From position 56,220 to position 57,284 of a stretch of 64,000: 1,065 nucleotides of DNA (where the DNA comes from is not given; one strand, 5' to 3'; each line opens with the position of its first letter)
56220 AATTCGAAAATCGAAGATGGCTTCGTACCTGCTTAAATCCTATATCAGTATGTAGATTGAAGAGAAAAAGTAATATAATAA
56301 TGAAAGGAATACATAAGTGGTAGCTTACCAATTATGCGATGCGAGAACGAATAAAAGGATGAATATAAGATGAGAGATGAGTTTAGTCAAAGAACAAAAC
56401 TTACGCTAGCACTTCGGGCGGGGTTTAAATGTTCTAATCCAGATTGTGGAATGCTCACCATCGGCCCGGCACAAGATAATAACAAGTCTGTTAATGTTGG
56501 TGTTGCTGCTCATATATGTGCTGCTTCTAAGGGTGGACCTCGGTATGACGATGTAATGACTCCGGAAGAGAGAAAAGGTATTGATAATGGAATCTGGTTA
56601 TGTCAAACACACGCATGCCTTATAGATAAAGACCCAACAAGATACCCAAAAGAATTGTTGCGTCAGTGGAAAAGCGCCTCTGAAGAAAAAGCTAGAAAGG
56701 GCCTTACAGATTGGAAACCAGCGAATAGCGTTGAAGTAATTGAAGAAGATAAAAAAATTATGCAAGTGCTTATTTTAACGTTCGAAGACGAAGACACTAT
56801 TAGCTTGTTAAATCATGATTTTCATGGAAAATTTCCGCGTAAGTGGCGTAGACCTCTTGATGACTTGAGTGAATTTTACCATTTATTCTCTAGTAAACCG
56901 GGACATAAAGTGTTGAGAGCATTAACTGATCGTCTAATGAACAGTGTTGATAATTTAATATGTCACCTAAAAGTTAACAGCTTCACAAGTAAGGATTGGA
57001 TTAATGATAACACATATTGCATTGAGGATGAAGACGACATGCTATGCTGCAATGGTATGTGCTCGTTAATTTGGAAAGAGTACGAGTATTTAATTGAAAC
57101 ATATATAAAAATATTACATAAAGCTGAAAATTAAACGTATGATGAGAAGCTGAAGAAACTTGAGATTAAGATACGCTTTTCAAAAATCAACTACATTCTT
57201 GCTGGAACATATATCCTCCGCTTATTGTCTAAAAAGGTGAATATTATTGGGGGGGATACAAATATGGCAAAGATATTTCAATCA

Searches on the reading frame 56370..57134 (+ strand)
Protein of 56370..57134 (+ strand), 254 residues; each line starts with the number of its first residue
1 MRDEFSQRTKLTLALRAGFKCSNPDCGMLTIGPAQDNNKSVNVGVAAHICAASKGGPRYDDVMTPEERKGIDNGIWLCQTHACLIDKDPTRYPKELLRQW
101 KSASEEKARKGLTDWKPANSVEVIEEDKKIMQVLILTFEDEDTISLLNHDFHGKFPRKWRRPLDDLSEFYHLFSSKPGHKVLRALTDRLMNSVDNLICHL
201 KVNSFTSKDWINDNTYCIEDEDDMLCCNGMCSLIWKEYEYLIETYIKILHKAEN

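Call 5: search_protein_families(library=pfam, proteins=[window:56370-57134:+], max_evalue=0.01)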
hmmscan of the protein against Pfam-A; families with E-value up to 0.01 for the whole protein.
window:56370-57134:+ (254 aa): 0 families

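Call 6: search_protein_families(library=padloc, proteins=[window:56370-57134:+], max_evalue=0.01)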
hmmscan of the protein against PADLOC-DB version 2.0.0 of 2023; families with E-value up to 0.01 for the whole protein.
window:56370-57134:+ (254 aa): 16 families
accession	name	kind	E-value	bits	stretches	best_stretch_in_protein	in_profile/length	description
PDLC04772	PDC-M68A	-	9e-29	99.2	1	1-113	1-113/253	-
PDLC00739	Effector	-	5.9e-20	69.9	1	4-132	7-134/378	Endonuclease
PDLC01997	SAVED1--SAVED_HNH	-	2.1e-18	64.9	1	4-133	5-131/368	-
PDLC00746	Effector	-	2.6e-14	51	1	6-125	18-135/389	Endonuclease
PDLC00742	Effector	-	8.7e-13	45.8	1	3-110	119-226/527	Endonuclease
PDLC01998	SAVED1--SAVED_HNH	-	1e-12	45.6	1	3-112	112-221/506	-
PDLC00406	SduA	-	2.1e-11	42.4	1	4-127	17-132/326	DUF4263 domain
PDLC00747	Effector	-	7.7e-11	39.7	1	3-147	10-155/373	Endonuclease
PDLC00749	Effector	-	1e-09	35.9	1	2-124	13-135/395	Endonuclease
PDLC00740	Effector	-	1.5e-08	31.8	1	37-123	45-135/391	Endonuclease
PDLC00751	Effector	-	1.2e-07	29.1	1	3-111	129-237/530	Endonuclease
PDLC04773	PDC-M68A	-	1.3e-07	29.9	1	63-112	1-50/200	-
PDLC00738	Effector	-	0.00063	16.6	1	4-102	146-244/529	Endonuclease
PDLC02000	Effector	-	0.00079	16.3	1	4-99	145-240/524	SAVED1--SAVED_HNH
PDLC01999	SAVED1--SAVED_HNH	-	0.0012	15.9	1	39-124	47-133/387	-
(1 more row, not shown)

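Call 7: search_protein_families(library=ncbifam, proteins=[window:56370-57134:+], max_evalue=0.01)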
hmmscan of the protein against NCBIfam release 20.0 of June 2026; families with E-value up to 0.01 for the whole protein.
window:56370-57134:+ (254 aa): 0 families

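Call 30: search_protein_families(library=phrogs, proteins=[window:56370-57134:+], max_evalue=0.01)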
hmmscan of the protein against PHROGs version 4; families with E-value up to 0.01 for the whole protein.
window:56370-57134:+ (254 aa): 3 families
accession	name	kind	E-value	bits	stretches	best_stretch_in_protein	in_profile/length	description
phrog_29098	-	unknown function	1e-30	108.1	1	2-207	6-204/486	-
phrog_34329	-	unknown function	1.3e-30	108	1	2-179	5-179/368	-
phrog_21516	-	unknown function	3.3e-30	106.7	1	10-138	2-131/252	-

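Call 32: search_solved_structures(query=window:56370-57134:+, max_evalue=1, show_alignments=2)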
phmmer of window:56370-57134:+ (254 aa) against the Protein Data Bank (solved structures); distinct sequences matched with E-value up to 1: 4.
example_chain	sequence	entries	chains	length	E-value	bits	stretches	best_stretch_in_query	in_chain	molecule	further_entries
9om4_A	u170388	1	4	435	1.1e-16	64.6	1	7-112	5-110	HNH endonuclease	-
7rwk_A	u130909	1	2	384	8.4e-10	42.1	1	1-108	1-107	SAVED domain-containing protein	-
8ysq_A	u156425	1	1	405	4.1e-07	33.3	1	5-111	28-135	SAVED domain-containing protein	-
7rwm_A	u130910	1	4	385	2.4e-06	30.7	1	38-109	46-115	SAVED domain-containing protein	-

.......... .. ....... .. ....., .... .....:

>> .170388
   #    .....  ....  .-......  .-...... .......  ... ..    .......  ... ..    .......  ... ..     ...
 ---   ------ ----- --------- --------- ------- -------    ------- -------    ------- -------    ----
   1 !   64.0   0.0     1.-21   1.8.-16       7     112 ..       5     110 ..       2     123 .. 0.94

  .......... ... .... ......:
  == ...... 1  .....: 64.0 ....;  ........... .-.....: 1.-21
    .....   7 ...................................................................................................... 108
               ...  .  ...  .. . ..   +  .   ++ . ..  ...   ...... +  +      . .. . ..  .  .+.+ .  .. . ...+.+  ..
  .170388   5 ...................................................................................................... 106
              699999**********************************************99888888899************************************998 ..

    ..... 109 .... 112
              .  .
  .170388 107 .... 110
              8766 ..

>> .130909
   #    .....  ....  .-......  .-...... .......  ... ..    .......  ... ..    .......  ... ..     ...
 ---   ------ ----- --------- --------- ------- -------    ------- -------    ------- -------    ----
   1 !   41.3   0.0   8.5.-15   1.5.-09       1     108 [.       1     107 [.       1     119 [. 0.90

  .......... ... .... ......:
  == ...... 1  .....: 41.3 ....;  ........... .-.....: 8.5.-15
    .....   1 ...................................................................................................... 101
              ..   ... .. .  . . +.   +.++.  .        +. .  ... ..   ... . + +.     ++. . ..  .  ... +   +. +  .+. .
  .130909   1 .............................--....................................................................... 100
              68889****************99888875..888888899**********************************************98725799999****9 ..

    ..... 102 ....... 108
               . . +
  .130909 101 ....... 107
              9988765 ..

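Call 46: find_homologous_proteins(query=window:56370-57134:+)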
Query window:56370-57134:+ (254 aa): 901 proteins with E <= 0.001 among 1067 candidates; the best 120 are listed.
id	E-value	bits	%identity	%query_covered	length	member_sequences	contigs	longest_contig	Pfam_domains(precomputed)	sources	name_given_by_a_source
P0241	2.6e-115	403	69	100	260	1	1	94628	-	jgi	-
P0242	2.8e-104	367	65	100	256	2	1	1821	-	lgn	-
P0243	1.6e-68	249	83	54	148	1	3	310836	-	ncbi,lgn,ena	-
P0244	3.1e-44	170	40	99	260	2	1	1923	-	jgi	-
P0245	1.9e-42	164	39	96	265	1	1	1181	-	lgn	-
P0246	2.0e-38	151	57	50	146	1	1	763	-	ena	-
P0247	2.8e-38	150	62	43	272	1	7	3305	-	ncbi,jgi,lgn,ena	ncbi:MAG: hypothetical protein STSR0004_23000 [Peptococcaceae bacterium]|jgi:hypothetical protein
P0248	2.9e-38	150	38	96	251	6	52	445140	-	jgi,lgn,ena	-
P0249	4.8e-38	150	35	96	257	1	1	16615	-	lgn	-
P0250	8.2e-38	149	51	54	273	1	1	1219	-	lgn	-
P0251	7.1e-37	146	56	50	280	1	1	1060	-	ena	-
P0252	7.8e-37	146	53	54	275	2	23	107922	-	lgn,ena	-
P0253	8.9e-37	145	59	45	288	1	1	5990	-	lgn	-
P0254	1.4e-36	145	51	54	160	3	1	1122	-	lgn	-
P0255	2.9e-36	144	39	81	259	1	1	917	-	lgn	-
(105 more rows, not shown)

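Call 48: find_encoding_contigs(protein=P0241, flank=8000, max_places=2)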
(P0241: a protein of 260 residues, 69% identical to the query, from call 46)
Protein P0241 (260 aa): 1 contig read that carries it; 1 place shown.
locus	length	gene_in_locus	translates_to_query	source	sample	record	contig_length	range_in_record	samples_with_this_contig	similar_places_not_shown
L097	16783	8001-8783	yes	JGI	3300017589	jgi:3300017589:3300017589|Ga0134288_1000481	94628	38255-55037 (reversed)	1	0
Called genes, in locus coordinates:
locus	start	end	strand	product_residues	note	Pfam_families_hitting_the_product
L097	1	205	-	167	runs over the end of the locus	-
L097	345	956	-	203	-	PF07883:Cupin_2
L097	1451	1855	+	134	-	PF02604:PhdYeFM_antitox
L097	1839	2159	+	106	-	PF05016:ParE_toxin (weak)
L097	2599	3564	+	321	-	-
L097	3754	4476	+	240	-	PF00005:ABC_tran, PF13304:AAA_21 (faint)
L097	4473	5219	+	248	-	PF12679:ABC2_membrane_2, PF12730:ABC2_membrane_4, PF10920:DUF2705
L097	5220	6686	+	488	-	PF00512:HisKA, PF02518:HATPase_c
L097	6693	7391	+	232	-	PF00072:Response_reg, PF00486:Trans_reg_C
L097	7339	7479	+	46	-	-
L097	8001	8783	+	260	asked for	-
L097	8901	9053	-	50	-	-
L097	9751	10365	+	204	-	PF00300:His_Phos_1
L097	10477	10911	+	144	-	PF01966:HD (weak)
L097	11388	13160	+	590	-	PF03485:Arg_tRNA_synt_N, PF00750:tRNA-synt_1d, PF01406:tRNA-synt_1e (weak), PF05746:DALR_1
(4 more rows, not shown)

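Call 49: find_encoding_contigs(protein=P0248, flank=6000, max_places=6)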
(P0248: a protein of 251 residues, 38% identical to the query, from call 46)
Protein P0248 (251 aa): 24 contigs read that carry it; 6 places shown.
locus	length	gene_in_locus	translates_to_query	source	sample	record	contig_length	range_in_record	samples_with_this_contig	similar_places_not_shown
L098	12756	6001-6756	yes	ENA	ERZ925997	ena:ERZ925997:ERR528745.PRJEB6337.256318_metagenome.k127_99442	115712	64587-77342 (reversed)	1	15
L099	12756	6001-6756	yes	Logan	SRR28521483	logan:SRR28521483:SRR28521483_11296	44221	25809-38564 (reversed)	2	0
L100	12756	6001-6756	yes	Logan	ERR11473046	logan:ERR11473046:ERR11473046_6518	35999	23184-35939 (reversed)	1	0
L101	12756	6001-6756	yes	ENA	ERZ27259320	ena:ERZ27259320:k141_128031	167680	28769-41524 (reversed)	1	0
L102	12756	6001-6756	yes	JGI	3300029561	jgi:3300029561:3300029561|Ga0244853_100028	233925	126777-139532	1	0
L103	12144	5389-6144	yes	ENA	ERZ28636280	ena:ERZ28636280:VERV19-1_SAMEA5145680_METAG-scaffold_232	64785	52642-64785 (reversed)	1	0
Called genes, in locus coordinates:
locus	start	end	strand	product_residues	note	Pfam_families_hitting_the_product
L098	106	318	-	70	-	PF11148:DUF2922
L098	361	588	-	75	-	PF07872:DUF1659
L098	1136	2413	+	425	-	PF01555:N6_N4_Mtase (faint)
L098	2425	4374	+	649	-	PF02463:SMC_N (faint), PF13175:AAA_15 (weak)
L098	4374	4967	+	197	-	-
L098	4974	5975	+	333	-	-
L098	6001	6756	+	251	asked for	-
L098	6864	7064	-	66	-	-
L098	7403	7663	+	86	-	-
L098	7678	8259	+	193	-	PF17099:TrpP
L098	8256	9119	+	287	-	PF00005:ABC_tran, PF13304:AAA_21 (weak)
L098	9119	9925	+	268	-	PF00005:ABC_tran, PF13401:AAA_22 (weak), PF13304:AAA_21 (faint)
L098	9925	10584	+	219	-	PF02361:CbiQ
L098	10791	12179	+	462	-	PF00990:GGDEF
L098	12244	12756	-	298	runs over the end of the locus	PF00126:HTH_1, PF03466:LysR_substrate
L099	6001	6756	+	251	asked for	-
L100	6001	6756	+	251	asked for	-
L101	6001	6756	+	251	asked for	-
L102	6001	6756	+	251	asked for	-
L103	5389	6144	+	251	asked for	-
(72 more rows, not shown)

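Call 73: predict_structure(alignment_id=A3)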
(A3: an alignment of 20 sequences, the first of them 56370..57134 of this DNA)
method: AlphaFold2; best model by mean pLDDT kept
length: 254 residues; sequences in the alignment: 20
mean_pLDDT: 87.4   pTM: 0.71
mean pLDDT of the five models: 87.4, 86.9, 85.7, 85.6, 84.9
residues with pLDDT >= 90: 146; 70-90: 84; 50-70: 21; < 50: 3
segments of 3 or more residues with pLDDT < 50: 119-121
pLDDT, mean of each block of 10 residues (from residue 1): 81 89 92 62 86 80 87 93 92 95 91 57 75 95 96 92 93 86 96 97 82 85 97 98 92 77
secondary structure, 60 per line:
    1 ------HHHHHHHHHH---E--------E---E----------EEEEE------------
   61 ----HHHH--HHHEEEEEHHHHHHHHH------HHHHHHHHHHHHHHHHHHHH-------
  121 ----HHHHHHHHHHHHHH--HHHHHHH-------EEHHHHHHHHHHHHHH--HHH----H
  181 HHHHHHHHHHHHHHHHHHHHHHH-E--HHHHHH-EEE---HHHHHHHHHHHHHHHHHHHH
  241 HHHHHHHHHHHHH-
elements in order: H7-16 E44-48 H65-68 E74-78 H79-87 H94-113 H125-138 H141-147 H157-170 H180-203 H208-213 E215-217 H221-253

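Call 76: fold_search(model_id=the predicted structure, library=pdb)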
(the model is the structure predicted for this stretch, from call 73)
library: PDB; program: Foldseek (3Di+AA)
matches with E <= 10: 69; with E <= 0.001: 2
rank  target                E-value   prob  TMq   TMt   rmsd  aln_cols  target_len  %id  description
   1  8fmf_A                7.5e-04  1.00  0.37  0.26  11.3       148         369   20  Structure of CBASS Cap5 from Pseudomonas syringae as an activated tetramer with the cyclic dinucleotide 3'2'-c-diAMP l (released 2024-02-07)
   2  8fmh_C                9.2e-04  1.00  0.35  0.24   3.0       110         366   25  Structure of CBASS Cap5 from Pseudomonas syringae as an activated tetramer with the cyclic dinucleotide 3'2'-c-dGAMP l (released 2024-02-07)
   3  7rwk_A                1.2e-03  1.00  0.35  0.25  21.5       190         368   23  Structure of Cap5 from Asticcacaulis sp. (released 2021-11-10)
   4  8fmf_C                1.5e-03  1.00  0.34  0.24   4.5       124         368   24  Structure of CBASS Cap5 from Pseudomonas syringae as an activated tetramer with the cyclic dinucleotide 3'2'-c-diAMP l (released 2024-02-07)
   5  9dih_A                2.0e-03  1.00  0.38  0.26  10.0       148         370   22  CBASS Pseudomonas syringae Cap5 tetramer with DNA duplex and 3'2'-c-diAMP cyclic dinucleotide ligand (released 2025-06-18)
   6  9dif_A                2.4e-03  1.00  0.38  0.26   3.1       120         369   24  CBASS Pseudomonas syringae Cap5 tetramer with DNA duplex and 3'2'-c-GAMP cyclic dinucleotide ligand (released 2025-06-18)
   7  8fmh_E                3.7e-03  1.00  0.34  0.24   3.4       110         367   25  Structure of CBASS Cap5 from Pseudomonas syringae as an activated tetramer with the cyclic dinucleotide 3'2'-c-dGAMP l (released 2024-02-07)
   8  7rwm_B                6.1e-02  0.91  0.29  0.22  17.9       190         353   16  Structure of Cap5 from Lactococcus lactis (released 2021-11-10)
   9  7rwm_C                6.4e-02  0.87  0.28  0.21  18.9       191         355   17  Structure of Cap5 from Lactococcus lactis (released 2021-11-10)
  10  7rwm_A                7.1e-02  0.85  0.29  0.21  18.6       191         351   17  Structure of Cap5 from Lactococcus lactis (released 2021-11-10)
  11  7rwm_D                9.7e-02  0.84  0.29  0.21  18.6       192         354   17  Structure of Cap5 from Lactococcus lactis (released 2021-11-10)
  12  8fmh_D                2.3e-01  0.98  0.28  0.20   5.0       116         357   19  Structure of CBASS Cap5 from Pseudomonas syringae as an activated tetramer with the cyclic dinucleotide 3'2'-c-dGAMP l (released 2024-02-07)
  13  8fm1_L                2.3e-01  0.54  0.28  0.21  19.0       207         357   17  Structure of CBASS Cap5 from Pseudomonas syringae in the absence of a ligand (apo form dimer) (released 2024-02-07)
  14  8fmf_D                2.7e-01  0.99  0.28  0.21   4.4       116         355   19  Structure of CBASS Cap5 from Pseudomonas syringae as an activated tetramer with the cyclic dinucleotide 3'2'-c-diAMP l (released 2024-02-07)
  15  8fmf_B                3.0e-01  0.99  0.28  0.21   4.2       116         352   17  Structure of CBASS Cap5 from Pseudomonas syringae as an activated tetramer with the cyclic dinucleotide 3'2'-c-diAMP l (released 2024-02-07)
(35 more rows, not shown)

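Call 82: search_dna_similar(query=window:56370-57134:+, collection=phages, mode=protein, max_rows=12)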
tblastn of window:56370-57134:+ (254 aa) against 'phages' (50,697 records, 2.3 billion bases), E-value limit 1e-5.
Records with a match: 5; places in all: 5; records where one place covers at least 80% of the query: 0.
Best place of each record, by identity: <60% 5.
By first word of the organism name: Yersinia 2; Enterobacteria 1; Rhizobium 1; Bacteriophage 1.
By host as written in the record: Yersinia enterocolitica 2; Escherichia coli 1; Rhizobium etli N731 1; - 1.
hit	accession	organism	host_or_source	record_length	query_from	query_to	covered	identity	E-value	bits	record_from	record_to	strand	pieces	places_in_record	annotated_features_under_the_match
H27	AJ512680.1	Enterobacteria phage P2-EC46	Escherichia coli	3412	2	177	69%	39.7%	7e-29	120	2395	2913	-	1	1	putative lysogenic conversion protein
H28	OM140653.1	Yersinia phage vB_YenM_31.17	Yersinia enterocolitica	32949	2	109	43%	54.1%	2e-29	121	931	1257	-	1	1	hypothetical protein | lysogenenic conversion protein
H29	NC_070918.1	Yersinia phage vB_YenM_31.17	Yersinia enterocolitica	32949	2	109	43%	54.1%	2e-29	121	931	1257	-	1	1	hypothetical protein | lysogenenic conversion protein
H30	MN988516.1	Rhizobium phage RHph_N28_2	Rhizobium etli N731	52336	2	152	59%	38.4%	1e-18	91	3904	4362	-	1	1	hypothetical protein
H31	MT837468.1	Bacteriophage sp.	human fecal samples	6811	1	125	49%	42.4%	8e-25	108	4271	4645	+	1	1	record has no annotation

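Call 84: get_annotated_region(hit=H27, flank=3000)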
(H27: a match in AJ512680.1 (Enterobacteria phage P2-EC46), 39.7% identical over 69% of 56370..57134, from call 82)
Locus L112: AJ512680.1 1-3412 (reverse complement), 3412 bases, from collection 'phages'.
description: Bacteriophage P2-EC46 proviral Z-region, ORF1 and ORF2.
organism: Enterobacteria phage P2-EC46 (NCBI taxid 211906)
taxonomy: Viruses; Duplodnaviria; Heunggongvirae; Uroviricota; Caudoviricetes; Peduoviridae; Peduovirus; Peduovirus P2
host: Escherichia coli; source: -; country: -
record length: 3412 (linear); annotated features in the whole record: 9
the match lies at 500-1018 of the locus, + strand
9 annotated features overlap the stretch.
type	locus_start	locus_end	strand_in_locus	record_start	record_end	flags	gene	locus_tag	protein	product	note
repeat_region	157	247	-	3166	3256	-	-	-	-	-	right inverted repeat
regulatory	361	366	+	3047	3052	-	-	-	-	minus_35_signal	-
regulatory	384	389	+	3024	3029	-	-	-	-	minus_10_signal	-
regulatory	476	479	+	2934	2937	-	-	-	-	ribosome_binding_site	-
CDS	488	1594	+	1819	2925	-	-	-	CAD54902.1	putative lysogenic conversion protein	ORF2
CDS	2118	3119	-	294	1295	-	-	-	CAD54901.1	putative lysogenic conversion protein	ORF1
regulatory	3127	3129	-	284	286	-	-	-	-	ribosome_binding_site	-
regulatory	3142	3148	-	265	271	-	-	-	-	minus_10_signal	-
repeat_region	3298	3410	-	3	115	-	-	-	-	-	left inverted repeat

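Call 89: find_related_loci(query=A3, collection=viral_contigs, flank=6000)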
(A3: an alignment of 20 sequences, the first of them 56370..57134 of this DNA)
Query A3 (254 aa) in viral_contigs; peptide patterns used: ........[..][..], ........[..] (x = any residue, [..] = any of these).
132 stretches matched a pattern; 81 encode a relative of the query (tblastn E <= 1e-3); the best 80 are kept; 80 distinct loci.
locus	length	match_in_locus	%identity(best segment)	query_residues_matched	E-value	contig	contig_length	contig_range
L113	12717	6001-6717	39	1-239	5e-51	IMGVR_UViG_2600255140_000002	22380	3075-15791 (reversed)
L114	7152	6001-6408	50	1-139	1e-40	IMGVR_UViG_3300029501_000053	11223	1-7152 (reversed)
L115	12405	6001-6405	49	2-139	3e-39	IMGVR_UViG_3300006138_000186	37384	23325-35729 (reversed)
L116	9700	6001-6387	52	2-134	2e-37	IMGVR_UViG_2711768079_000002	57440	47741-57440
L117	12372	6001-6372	52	1-124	3e-36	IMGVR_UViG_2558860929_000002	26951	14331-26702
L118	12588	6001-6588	37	2-196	5e-35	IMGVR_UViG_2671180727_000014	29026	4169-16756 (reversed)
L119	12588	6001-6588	37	2-196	5e-35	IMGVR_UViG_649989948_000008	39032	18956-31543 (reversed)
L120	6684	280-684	47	1-139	5e-35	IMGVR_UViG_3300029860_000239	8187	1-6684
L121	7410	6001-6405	47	1-139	7e-35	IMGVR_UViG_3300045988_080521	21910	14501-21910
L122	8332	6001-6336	54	2-112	1e-34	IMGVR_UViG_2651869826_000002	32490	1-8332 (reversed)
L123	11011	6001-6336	54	2-112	4e-34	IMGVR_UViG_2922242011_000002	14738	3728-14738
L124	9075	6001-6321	53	2-107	6e-34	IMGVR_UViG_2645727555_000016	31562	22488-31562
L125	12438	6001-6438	45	1-146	1e-33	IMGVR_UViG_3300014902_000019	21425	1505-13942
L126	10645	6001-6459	40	1-170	1e-33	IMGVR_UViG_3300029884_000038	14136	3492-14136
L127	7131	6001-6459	40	1-170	1e-33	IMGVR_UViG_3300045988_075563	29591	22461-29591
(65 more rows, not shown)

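Call 92: search_protein_families(library=pfam, proteins=[window:56370-57134:+], max_evalue=10)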
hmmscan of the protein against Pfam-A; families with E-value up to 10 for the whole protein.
window:56370-57134:+ (254 aa): 2 families
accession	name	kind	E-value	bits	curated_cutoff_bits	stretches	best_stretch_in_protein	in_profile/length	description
PF13391.12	HNH_2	-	0.064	13.6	21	1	45-86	13-59/66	HNH endonuclease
PF20475.3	DUF6717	-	0.12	13.3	27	1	47-90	67-108/115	Family of unknown function (DUF6717)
